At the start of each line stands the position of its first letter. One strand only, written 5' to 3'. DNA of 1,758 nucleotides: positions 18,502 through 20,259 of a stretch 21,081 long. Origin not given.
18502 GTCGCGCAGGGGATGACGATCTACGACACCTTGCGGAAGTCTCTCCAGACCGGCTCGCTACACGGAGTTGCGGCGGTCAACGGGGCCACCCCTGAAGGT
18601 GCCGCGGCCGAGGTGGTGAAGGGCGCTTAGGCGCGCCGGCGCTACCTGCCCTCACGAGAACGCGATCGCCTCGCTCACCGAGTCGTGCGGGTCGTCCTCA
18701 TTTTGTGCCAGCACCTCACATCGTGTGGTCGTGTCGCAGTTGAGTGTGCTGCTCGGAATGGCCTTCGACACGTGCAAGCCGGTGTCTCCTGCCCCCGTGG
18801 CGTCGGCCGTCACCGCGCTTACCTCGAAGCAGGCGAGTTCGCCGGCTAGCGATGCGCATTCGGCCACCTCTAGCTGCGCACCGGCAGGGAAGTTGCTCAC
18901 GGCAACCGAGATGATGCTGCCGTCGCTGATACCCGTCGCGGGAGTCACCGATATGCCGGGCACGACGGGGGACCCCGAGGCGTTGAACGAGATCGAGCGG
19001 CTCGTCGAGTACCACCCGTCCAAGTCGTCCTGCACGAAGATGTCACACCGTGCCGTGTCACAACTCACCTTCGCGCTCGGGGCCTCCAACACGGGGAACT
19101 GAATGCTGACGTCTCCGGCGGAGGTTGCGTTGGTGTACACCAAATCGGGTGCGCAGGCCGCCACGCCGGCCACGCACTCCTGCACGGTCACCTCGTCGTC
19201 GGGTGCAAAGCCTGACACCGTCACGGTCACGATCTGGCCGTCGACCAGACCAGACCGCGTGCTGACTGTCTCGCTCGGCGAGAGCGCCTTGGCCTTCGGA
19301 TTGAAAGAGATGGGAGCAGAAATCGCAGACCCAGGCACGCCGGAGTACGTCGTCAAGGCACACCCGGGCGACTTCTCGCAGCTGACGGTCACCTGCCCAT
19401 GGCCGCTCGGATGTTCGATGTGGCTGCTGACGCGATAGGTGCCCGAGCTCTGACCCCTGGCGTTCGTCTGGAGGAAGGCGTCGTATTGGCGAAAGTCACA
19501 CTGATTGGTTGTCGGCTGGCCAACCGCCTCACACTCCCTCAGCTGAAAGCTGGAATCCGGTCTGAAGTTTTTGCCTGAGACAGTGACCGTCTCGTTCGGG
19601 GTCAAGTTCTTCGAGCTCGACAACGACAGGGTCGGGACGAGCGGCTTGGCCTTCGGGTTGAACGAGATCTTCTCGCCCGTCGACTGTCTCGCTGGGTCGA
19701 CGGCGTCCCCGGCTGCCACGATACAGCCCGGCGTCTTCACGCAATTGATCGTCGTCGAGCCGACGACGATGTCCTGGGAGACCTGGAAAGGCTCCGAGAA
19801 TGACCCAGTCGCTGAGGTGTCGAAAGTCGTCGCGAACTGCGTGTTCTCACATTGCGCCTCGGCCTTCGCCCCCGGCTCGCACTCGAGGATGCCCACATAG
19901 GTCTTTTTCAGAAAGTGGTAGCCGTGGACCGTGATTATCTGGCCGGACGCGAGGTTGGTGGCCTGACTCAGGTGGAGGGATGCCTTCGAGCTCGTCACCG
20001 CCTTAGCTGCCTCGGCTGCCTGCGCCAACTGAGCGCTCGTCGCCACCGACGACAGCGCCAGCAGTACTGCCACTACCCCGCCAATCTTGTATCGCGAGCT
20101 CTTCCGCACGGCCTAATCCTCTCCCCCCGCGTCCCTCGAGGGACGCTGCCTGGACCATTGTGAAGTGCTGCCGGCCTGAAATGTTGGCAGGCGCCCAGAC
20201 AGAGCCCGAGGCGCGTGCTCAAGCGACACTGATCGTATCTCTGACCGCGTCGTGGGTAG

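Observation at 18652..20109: Secreted tetra-domain neocarzinostatin-fold protein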

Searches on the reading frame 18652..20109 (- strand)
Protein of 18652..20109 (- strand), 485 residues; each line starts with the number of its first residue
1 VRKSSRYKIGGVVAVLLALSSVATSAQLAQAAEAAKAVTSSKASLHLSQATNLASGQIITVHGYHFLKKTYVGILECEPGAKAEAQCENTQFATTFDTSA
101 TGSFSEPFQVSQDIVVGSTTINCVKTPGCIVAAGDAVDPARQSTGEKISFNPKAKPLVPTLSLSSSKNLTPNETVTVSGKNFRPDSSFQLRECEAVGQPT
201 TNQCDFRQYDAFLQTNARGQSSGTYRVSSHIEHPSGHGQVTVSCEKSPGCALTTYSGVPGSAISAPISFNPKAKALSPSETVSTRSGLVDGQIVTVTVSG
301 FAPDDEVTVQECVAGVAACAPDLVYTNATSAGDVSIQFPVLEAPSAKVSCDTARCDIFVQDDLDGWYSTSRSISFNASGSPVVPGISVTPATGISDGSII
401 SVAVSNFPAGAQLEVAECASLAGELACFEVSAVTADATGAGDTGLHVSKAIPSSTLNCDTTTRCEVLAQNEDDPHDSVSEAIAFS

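Call 3: search_protein_families(library=pfam, proteins=[window:18652-20109:-], max_evalue=1)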
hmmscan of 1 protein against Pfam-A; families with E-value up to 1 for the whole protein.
window:18652-20109:- (485 aa): 1 family
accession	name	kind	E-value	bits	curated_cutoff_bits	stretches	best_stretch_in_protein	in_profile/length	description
PF00960.24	Neocarzinostat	-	3.1e-31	108.1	25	4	162-269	2-110/110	Neocarzinostatin family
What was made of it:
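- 18652..20109 (-): Gene for the 485-aa secreted protein with four NCS-fold domains (stop codon included). Pfam PF00960 matches four stretches (call 3).
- On Neocarzinostatin family / NCS-like fold (Pfam PF00960): Whole protein: E 3.1e-31 with four stretches (call 3).
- Checked: Pfam PF00960 matches four stretches (E 3.1e-31, call 3).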

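Call 4: search_protein_families(library=ncbifam, proteins=[window:18652-20109:-], max_evalue=1)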
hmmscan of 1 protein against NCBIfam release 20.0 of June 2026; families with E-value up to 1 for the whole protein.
window:18652-20109:- (485 aa): 2 families
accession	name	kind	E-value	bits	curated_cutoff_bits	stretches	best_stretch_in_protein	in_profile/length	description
NF040680.1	chromo_anti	equivalog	8e-50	168.2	86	4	377-484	16-132/133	enediyne antibiotic chromoprotein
NF058597.1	CoaZ_rpt_PGGG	domain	0.032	14.3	30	1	156-190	3-37/88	choice-of-anchor Z repeating domain-containing protein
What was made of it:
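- On Enediyne antibiotic chromoprotein (NCBIfam NF040680 equivalog): The whole-protein score of 168 bits (call 4) is a sum over four domains.
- The whole protein exceeds the NCBIfam NF040680 'enediyne antibiotic chromoprotein' cutoff (168 bits against 86; call 4). There are strong family hits (calls 3, 4).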

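Call 5: search_solved_structures(query=window:18652-20109:-, max_evalue=10, show_alignments=3)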
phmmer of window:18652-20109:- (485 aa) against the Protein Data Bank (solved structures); distinct sequences matched with E-value up to 10: 15.
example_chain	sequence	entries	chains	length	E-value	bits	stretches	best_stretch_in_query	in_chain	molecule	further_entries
1nco_A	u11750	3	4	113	4.4e-08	35.6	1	384-452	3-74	HOLO-NEOCARZINOSTATIN | NEOCARZINOSTATIN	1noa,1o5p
1j5h_A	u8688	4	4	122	5.5e-08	35.3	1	383-452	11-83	Apo-Neocarzinostatin | PROTEIN (Apo-Neocarzinostatin) | Neocarzinostatin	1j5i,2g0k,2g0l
1hzk_A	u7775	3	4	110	7.2e-08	34.9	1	384-456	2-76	C-1027 APOPROTEIN | Apoprotein of C1027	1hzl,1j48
2cbt_A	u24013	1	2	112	8.7e-06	28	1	384-452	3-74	NEOCARZINOSTATIN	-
2cbo_A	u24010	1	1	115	1e-05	27.8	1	384-453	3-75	NEOCARZINOSTATIN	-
2cbm_A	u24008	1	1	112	1.1e-05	27.6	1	384-452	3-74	NEOCARZINOSTATIN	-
4jw3_A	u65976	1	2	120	1.3e-05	27.5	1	384-452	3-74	Neocarzinostatin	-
1acx_A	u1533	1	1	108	1.5e-05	27.2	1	384-455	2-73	ACTINOXANTHIN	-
2cbq_A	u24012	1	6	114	5.9e-05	25.3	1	384-452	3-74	NEOCARZINOSTATIN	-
2mcm_A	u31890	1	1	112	6.1e-05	25.2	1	384-467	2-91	MACROMOMYCIN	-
9ly5_C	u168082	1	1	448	0.0038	19.3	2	151-254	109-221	CD276 antigen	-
9ly6_A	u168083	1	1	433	0.0053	18.9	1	151-254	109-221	CD276 antigen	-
1akp_A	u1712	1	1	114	0.012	17.7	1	385-431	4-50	APOKEDARCIDIN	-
6yfe_AA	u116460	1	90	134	0.15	14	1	202-284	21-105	coat protein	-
7eo0_L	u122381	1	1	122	0.32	13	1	240-309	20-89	Ig lamda chain variable region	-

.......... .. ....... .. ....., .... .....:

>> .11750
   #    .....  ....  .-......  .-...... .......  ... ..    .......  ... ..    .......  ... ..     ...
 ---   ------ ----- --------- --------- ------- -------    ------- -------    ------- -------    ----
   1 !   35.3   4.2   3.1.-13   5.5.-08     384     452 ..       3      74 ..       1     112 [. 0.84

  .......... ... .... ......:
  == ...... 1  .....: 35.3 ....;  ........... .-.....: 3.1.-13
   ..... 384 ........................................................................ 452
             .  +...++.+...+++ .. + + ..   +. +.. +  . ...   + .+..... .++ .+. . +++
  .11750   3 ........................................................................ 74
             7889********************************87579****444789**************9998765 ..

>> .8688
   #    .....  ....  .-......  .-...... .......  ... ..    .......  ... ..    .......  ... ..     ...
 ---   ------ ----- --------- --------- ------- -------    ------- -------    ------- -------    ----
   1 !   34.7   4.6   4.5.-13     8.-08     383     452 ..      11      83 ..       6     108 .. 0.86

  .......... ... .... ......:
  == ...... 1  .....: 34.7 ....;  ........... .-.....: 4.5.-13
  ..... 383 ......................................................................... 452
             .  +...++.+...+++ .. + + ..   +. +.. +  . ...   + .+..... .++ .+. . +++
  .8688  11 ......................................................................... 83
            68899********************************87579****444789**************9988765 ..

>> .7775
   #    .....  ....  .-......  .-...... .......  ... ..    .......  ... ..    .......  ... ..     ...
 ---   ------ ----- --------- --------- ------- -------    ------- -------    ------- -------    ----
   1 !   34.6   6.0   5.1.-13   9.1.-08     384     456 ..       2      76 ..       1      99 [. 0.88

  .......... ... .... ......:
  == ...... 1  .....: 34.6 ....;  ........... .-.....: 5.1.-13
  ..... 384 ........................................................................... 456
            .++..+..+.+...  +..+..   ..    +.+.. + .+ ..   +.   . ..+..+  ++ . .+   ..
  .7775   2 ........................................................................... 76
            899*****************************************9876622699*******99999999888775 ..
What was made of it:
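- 18655..18966 (-): NCS-fold domain 4 (residues 382-485; Cys418-Cys427, Cys458-Cys464). The protein ends at the last strand with no anchor. Direct phmmer hits to 1NCO, 1HZK, 1ACX and 2MCM at about 5e-8 (call 5).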

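Call 9: find_homologous_proteins(query=window:18652-20109:-)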
Query window:18652-20109:- (485 aa): 4 proteins with E <= 0.001 among 8000 candidates.
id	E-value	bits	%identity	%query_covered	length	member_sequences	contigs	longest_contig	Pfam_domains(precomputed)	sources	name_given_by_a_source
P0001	0.0e+0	1044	100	100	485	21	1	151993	PF00960.26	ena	-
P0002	1.2e-145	504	53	94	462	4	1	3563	PF00960.26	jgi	jgi:hypothetical protein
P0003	1.7e-100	355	42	100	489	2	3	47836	PF00960.26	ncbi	ncbi:MAG: neocarzinostatin apoprotein domain-containing protein [Acidimicrobiales bacterium]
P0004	7.9e-26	109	32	58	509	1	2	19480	PF00960.26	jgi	jgi:hypothetical protein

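Call 13: find_encoding_contigs(protein=P0001, flank=10000, max_places=4)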
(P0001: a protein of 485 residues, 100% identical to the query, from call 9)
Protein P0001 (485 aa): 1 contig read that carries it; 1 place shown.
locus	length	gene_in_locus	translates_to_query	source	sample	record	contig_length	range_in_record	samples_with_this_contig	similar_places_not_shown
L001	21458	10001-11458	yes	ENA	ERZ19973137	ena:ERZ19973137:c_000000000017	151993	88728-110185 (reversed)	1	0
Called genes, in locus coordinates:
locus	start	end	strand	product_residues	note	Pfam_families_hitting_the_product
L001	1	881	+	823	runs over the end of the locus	PF01138:RNase_PH, PF03726:PNPase, PF01138:RNase_PH, PF00013:KH_1, PF00575:S1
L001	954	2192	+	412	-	PF00675:Peptidase_M16, PF05193:Peptidase_M16_C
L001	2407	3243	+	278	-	PF01113:DapB_N, PF05173:DapB_C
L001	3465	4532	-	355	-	-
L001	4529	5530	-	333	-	-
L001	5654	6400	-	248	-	-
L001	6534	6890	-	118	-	-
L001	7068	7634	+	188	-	PF00440:TetR_N, PF18556:TetR_C_35 (weak)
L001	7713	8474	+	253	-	PF00440:TetR_N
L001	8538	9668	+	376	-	PF11583:AurF (faint)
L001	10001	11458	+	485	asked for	PF00960:Neocarzinostat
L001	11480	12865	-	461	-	PF01145:Band_7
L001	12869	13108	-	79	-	-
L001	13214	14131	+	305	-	PF00701:DHDPS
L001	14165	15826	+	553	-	PF00753:Lactamase_B, PF12706:Lactamase_B_2, PF22505:RNase_J_b_CASP, PF07521:RMMBL, PF17770:RNase_J_C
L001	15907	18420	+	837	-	PF01381:HTH_3, PF13560:HTH_31 (weak), PF13191:AAA_16 (weak), PF25872:HTH_77, PF17874:TPR_MalT (weak), PF13424:TPR_12 (weak), PF00196:GerE, PF08281:Sigma70_r4_2, +8 more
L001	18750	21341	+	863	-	PF17854:FtsK_alpha, PF01580:FtsK_SpoIIIE, PF09397:FtsK_gamma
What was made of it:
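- On Enediyne antibiotic chromoprotein (NCBIfam NF040680 equivalog): The extra 10 kb of the contig holds pnp, pepM16, dapB, TetR and AurF-like genes (call 13).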

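Call 25: search_protein_families(library=pfam, proteins=[P0004], max_evalue=0.001)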
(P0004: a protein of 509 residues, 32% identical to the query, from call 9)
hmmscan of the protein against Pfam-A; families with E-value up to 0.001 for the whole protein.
P0004 (509 aa): 2 families
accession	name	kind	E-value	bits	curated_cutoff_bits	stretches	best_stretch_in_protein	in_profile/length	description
PF00960.24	Neocarzinostat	-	9.4e-39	132.3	25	3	160-261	1-110/110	Neocarzinostatin family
PF01833.30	TIG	-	2.3e-05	24.7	20.9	0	55-85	15-43/84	IPT/TIG domain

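Call 27: find_related_loci(query=A2, collection=genome_contigs, flank=8000)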
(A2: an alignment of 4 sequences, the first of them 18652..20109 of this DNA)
Query A2 (485 aa) in genome_contigs; peptide patterns used: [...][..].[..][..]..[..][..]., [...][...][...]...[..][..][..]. (x = any residue, [..] = any of these).
67 stretches matched a pattern; 6 encode a relative of the query (tblastn E <= 1e-3); 6 distinct loci.
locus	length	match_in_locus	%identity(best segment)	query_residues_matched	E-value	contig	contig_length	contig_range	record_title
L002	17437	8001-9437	73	1-485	0e+0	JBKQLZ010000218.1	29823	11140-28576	MAG: Acidimicrobiales bacterium isolate CRr3G3H3I__bin_42 CRr3G3H3I_000000249415, whole genome shotgun sequence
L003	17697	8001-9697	54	1-485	2e-82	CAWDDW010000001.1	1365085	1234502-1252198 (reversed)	MAG: uncultured Acidimicrobiaceae bacterium isolate MFD05580.bin.2.14 genome assembly, contig: contig_38976, whole genom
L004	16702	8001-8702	33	28-473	1e-20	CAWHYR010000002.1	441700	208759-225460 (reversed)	MAG: uncultured Actinomycetes bacterium isolate MFD04434.bin.2.117 genome assembly, contig: contig_11186, whole genome s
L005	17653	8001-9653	26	8-484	1e-16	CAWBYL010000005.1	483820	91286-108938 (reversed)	MAG: uncultured Actinomycetes bacterium isolate MFD05442.bin.2.21 genome assembly, contig: contig_342, whole genome shot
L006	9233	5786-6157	30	241-361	6e-7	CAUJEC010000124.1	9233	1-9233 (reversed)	MAG: Actinomycetota bacterium isolate KLAP25 genome assembly, contig: KLAP25_99013, whole genome shotgun sequence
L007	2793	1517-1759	30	38-112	3e-5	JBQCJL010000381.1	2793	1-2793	MAG: Marmoricola sp. isolate bin961 k127_2515403, whole genome shotgun sequence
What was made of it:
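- Closest known: Enediyne chromoprotein apoproteins. Different: The host is an Acidimicrobiales MAG lineage (call 27), whereas the characterised chromoproteins come from Streptomyces/Actinomadura-type producers (own knowledge).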

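Call 39: predict_structure(alignment_id=A2)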
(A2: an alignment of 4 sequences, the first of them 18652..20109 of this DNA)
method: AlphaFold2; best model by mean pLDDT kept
length: 485 residues; sequences in the alignment: 4
mean_pLDDT: 78.8   pTM: 0.62
mean pLDDT of the five models: 78.8, 77.2, 77.2, 74.5, 73.2
residues with pLDDT >= 90: 134; 70-90: 252; 50-70: 53; < 50: 46
segments of 3 or more residues with pLDDT < 50: 1-40, 344-347
pLDDT, mean of each block of 10 residues (from residue 1): 28 34 38 39 87 93 79 83 76 69 86 85 84 71 78 91 94 92 88 86 73 90 90 67 85 72 87 88 84 87 87 75 81 85 55 78 82 82 89 90 87 89 79 86 91 71 85 79 88
secondary structure, 60 per line:
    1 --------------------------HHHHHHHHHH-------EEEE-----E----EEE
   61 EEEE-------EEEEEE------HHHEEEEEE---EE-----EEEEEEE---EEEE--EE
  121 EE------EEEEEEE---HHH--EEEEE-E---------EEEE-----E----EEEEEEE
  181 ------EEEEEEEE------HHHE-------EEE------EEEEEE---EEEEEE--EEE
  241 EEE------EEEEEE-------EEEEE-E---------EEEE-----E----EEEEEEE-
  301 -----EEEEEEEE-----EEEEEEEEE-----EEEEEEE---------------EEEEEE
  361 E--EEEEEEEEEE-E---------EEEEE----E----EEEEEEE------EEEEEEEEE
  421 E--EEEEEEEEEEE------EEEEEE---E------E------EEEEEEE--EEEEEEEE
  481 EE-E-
elements in order: H27-36 E44-47 E58-64 E72-77 E87-92 E103-109 E113-116 E119-122 E129-135 E144-148 E160-163 E174-180 E187-194 E212-214 E221-226 E230-235 E238-243 E250-255 E263-267 E279-282 E293-299 E306-313 E319-327 E333-339 E355-361 E364-373 E385-389 E399-405 E412-421 E424-434 E441-446 E464-470 E473-482
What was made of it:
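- Checked: This rests on inspection only, because no SignalP tool was available; the AF2 model leaves residues 1-40 disordered (call 39).
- The model is confident and four-domain (call 39).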

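Call 41: fold_search(model_id=the predicted structure, library=pdb)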
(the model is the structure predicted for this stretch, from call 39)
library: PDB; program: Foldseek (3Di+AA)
matches with E <= 10: 1954; with E <= 0.001: 102
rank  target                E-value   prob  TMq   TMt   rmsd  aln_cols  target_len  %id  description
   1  6xi3                  2.2e-10  1.00  0.18  0.21  28.6       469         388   16  Crystal structure of tetra-tandem repeat in extending region of large adhesion protein (released 2020-10-14)
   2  8cml_E                8.8e-10  1.00  0.18  0.14  22.1       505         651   11  Cryo-EM structure of complement C5 in complex with nanobodies UNbC5-1 and UNbC5-2 (released 2023-09-27)
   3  7khf_A                1.2e-09  1.00  0.16  0.17  18.0       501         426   14  CryoEM structure of LILRB1 D3D4 domain-inserted antibody MDB1 Fab in complex with Plasmodium RIFIN (PF3D7_1373400) V2  (released 2021-03-31)
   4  9fx3_A                7.7e-09  1.00  0.18  0.09  21.0       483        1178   13  Structure of active human CD109 (released 2025-03-19)
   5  9u60_E                9.4e-09  1.00  0.18  0.07  20.9       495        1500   11  C3 convertases zymogen C4b2 in loading state (released 2026-01-14)
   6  5i5k_A                1.1e-08  1.00  0.19  0.07  22.3       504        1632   11  Structure of complement C5 in complex with eculizumab (released 2016-03-16)
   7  5i5k_B                1.6e-08  1.00  0.19  0.07  22.2       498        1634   11  Structure of complement C5 in complex with eculizumab (released 2016-03-16)
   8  4lnv_B                1.7e-08  1.00  0.15  0.08  27.9       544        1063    8  Crystal Structure of TEP1s (released 2013-07-24)
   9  9fx2                  2.1e-08  1.00  0.18  0.09  21.4       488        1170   13  Structure of methylamine activated CD109 (released 2025-03-19)
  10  9u61_E                2.2e-08  1.00  0.19  0.07  21.2       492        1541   11  CP/MBL pathways C3 convertase C4b2a and C3 complex (released 2026-01-14)
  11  7b2m_A                3.4e-08  1.00  0.18  0.15  20.4       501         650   12  Cryo-EM structure of complement C4b in complex with nanobody E3 (released 2022-03-02)
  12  6grs_A                7.5e-08  1.00  0.16  0.14  21.0       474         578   10  Paired immunoglobulin-like receptor B (PirB) or Leukocyte immunoglobulin-like receptor subfamily B member 3 (LILRB3) f (released 2019-02-06)
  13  6h04_A                8.3e-08  1.00  0.19  0.09  21.6       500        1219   10  Closed conformation of the Membrane Attack Complex (released 2018-12-19)
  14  5dk3_B                1.4e-07  1.00  0.19  0.20  18.7       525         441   13  Crystal Structure of Pembrolizumab, a full length IgG4 antibody (released 2015-11-18)
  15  7q1y_A                2.6e-07  1.00  0.17  0.07  22.6       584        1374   10  X-ray structure of human A2ML1 (released 2022-04-20)
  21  2cbq_B                9.7e-07  1.00  0.19  0.77   3.4       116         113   29  Crystal structure of the neocarzinostatin 1Tes15 mutant bound to testosterone hemisuccinate. (released 2006-03-22)
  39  2cbo                  9.9e-06  1.00  0.19  0.77   3.2       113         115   31  Crystal structure of the neocarzinostatin 3Tes24 mutant bound to testosterone hemisuccinate. (released 2006-03-22)
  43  2cbq_C                1.4e-05  1.00  0.19  0.77   3.4       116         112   30  Crystal structure of the neocarzinostatin 1Tes15 mutant bound to testosterone hemisuccinate. (released 2006-03-22)
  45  1nco_A                1.6e-05  1.00  0.19  0.76   3.3       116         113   33  STRUCTURE OF THE ANTITUMOR PROTEIN-CHROMOPHORE COMPLEX NEOCARZINOSTATIN (released 1993-10-31)
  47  2mcm                  1.8e-05  1.00  0.19  0.79   3.1       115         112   28  MACROMOMYCIN (released 1993-01-15)
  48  2cbq_A                1.9e-05  1.00  0.19  0.77   3.4       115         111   30  Crystal structure of the neocarzinostatin 1Tes15 mutant bound to testosterone hemisuccinate. (released 2006-03-22)
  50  2cbm                  2.3e-05  1.00  0.19  0.78   3.2       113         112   31  Crystal structure of the apo-form of a neocarzinostatin mutant evolved to bind testosterone. (released 2006-03-22)
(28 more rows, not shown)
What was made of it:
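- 18655..18966 (-): Foldseek TM 0.75-0.79 to NCS and macromomycin (call 41).
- On Neocarzinostatin family / NCS-like fold (Pfam PF00960): Foldseek gives TM 0.75-0.79 to 1nco and 2mcm (call 41).
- Closest known: Tandem Ig-like extender regions of bacterial adhesins. Same: This is the best whole-chain structural match, E 2.2e-10 (call 41).
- Whole-chain fold: the best PDB match is a tetra-tandem extender region of a large adhesin, 6xi3 (call 41). NCS variants evolved to bind testosterone are among the fold hits (2cbm, 2cbo, 2cbq; call 41), which shows the cleft can be adapted.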

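Call 53: find_homologous_proteins(query=A3, max_evalue=1e-10)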
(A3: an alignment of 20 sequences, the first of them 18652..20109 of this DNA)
Query A3 (20 sequences) (485 aa, profile of the alignment): 4 proteins with E <= 1e-10 among 8000 candidates.
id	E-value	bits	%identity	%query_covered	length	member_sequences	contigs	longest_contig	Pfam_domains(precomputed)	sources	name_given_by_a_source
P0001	1.2e-155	537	100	100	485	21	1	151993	PF00960.26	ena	-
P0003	7.4e-151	521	42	100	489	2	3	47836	PF00960.26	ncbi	ncbi:MAG: neocarzinostatin apoprotein domain-containing protein [Acidimicrobiales bacterium]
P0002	9.8e-149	514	53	94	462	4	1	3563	PF00960.26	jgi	jgi:hypothetical protein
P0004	1.6e-92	329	32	58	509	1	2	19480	PF00960.26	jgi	jgi:hypothetical protein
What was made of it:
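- Tried and rejected: The word-index homologue search returned only four proteins, both with the single sequence (call 9) and with a 20-sequence alignment (call 53).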
